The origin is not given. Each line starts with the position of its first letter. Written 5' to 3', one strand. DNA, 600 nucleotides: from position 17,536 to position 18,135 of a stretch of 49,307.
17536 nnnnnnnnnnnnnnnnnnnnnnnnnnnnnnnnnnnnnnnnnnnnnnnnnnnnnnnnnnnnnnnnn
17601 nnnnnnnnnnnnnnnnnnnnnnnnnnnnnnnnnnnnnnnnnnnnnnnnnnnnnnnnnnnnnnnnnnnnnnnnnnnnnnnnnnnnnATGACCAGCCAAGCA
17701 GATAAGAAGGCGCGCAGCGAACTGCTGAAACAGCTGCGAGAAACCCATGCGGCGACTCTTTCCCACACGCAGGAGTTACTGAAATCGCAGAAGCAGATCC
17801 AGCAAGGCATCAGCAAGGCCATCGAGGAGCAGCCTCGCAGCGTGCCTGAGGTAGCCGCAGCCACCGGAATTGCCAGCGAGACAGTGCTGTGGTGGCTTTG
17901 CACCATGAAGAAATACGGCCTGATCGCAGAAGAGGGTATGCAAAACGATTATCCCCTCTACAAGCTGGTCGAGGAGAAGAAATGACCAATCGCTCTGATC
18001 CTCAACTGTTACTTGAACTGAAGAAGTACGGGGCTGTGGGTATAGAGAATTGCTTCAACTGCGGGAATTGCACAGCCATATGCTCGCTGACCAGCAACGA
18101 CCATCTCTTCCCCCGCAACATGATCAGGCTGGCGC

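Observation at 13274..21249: Qmo-type membrane redox complex embedded in a TusA/DsrE/YeeE sulfur-carrier operon, with no AprAB, Sat or HdrB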

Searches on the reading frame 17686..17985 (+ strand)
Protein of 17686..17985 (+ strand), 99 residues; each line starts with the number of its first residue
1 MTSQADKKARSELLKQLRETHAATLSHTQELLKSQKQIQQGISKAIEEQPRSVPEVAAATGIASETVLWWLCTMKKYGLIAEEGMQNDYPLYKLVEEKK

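Call 3: search_protein_families(library=pfam, proteins=[window:17686-17985:+], max_evalue=0.01)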
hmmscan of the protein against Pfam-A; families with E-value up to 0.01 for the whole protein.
window:17686-17985:+ (99 aa): 1 family
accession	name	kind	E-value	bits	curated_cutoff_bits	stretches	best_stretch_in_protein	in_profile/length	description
PF12840.13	HTH_20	-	0.0051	17.2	27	0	42-81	9-49/51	Helix-turn-helix domain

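Call 4: search_protein_families(library=ncbifam, proteins=[window:17686-17985:+], max_evalue=0.01)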
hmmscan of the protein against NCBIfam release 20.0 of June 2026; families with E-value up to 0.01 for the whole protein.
window:17686-17985:+ (99 aa): 1 family
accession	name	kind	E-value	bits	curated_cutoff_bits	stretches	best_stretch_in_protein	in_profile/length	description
NF011671.1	PRK15090.1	equivalog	0.0042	16.3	275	0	42-91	19-69/256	DNA-binding transcriptional regulator KdgR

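Call 42: find_homologous_proteins(query=window:17686-17985:+, max_evalue=0.001)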
Query window:17686-17985:+ (99 aa): 7 proteins with E <= 0.001 among 16 candidates.
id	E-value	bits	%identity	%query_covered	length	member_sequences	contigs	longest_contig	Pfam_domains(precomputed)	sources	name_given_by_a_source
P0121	2.5e-56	205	100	100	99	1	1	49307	-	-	-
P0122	9.3e-45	168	81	100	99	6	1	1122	-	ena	-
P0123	8.9e-42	159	77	100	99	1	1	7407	-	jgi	jgi:predicted transcriptional regulator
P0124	1.0e-38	149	75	100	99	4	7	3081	-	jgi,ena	-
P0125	1.9e-36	142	71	99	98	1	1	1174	-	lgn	-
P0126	4.8e-36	140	71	100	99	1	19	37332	-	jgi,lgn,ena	-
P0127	3.3e-35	138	69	100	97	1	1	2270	-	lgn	-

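Call 54: predict_structure(alignment_id=A1)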
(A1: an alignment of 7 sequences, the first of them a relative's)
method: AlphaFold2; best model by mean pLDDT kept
length: 99 residues; sequences in the alignment: 7
mean_pLDDT: 71.7   pTM: 0.49
mean pLDDT of the five models: 71.7, 71.4, 69.6, 68.3, 67.8
residues with pLDDT >= 90: 8; 70-90: 58; 50-70: 14; < 50: 19
segments of 3 or more residues with pLDDT < 50: 81-99
pLDDT, mean of each block of 10 residues (from residue 1): 76 91 89 83 71 73 79 68 44 39
secondary structure, 60 per line:
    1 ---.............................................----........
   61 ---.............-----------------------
elements in order: H4-48 H53-60 H64-76

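Call 61: fold_search(model_id=the predicted structure, library=pdb)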
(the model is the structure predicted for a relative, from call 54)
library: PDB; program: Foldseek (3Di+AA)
matches with E <= 10: 564; with E <= 0.001: 0
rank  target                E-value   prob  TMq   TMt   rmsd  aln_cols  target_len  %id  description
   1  2cg4_A                3.4e-01  0.91  0.39  0.27   8.8        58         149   28  Structure of E.coli AsnC (released 2006-04-04)
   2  2g7u_C                7.0e-01  0.97  0.43  0.18   2.8        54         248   20  2.3 A structure of putative catechol degradative operon regulator from Rhodococcus sp. RHA1 (released 2006-04-04)
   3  2p6t_B                7.5e-01  0.95  0.39  0.26   1.5        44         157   16  CRYSTAL STRUCTURE OF TRANSCRIPTIONAL REGULATOR NMB0573 and L-LEUCINE COMPLEX FROM NEISSERIA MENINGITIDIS (released 2007-04-03)
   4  2cfx_A                7.9e-01  0.87  0.43  0.31   8.7        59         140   19  Structure of B.subtilis LrpC (released 2006-03-28)
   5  4ev0_A                7.9e-01  0.57  0.39  0.21   4.9        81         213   21  Crystal Structure of Thermus thermophilus Catabolite Activator Protein (released 2012-06-20)
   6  3i54_A                8.4e-01  0.69  0.40  0.20  11.7        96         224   20  Crystal structure of MtbCRP in complex with cAMP (released 2009-09-08)
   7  3i59_A                8.9e-01  0.60  0.40  0.20  12.8       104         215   19  Crystal structure of MtbCRP in complex with N6-cAMP (released 2009-09-08)
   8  4byy_B                9.5e-01  0.72  0.40  0.21   9.7        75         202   25  Apo GlxR (released 2014-07-30)
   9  4aih_C                9.5e-01  0.69  0.40  0.31  10.1        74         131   20  Crystal structure of RovA from Yersinia in its free form (released 2012-09-12)
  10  2qz8_A                1.0e+00  0.75  0.40  0.28   8.1        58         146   14  Crystal structure of Mycobacterium tuberculosis Leucine response regulatory protein (LrpA) (released 2007-11-06)
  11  7wdq_A                1.0e+00  0.66  0.38  0.13   7.0        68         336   26  DsyB in complex with SAM (released 2022-06-01)
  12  3r6s_A                1.1e+00  0.69  0.42  0.20  12.7        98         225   22  Crystal structure of GlxR transcription factor from Corynebacterium glutamicum with cAMP (released 2012-03-28)
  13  2pjp_A                1.1e+00  0.75  0.35  0.29   3.0        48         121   27  Structure of the mRNA-binding domain of elongation factor SelB from E.coli in complex with SECIS RNA (released 2007-10-30)
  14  3k2z_B                1.1e+00  0.69  0.34  0.19   3.1        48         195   27  Crystal structure of a LexA protein from Thermotoga maritima (released 2010-10-06)
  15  3e5q_C                1.1e+00  0.54  0.40  0.23   5.7        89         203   10  Unbound Oxidised CprK (released 2008-09-30)
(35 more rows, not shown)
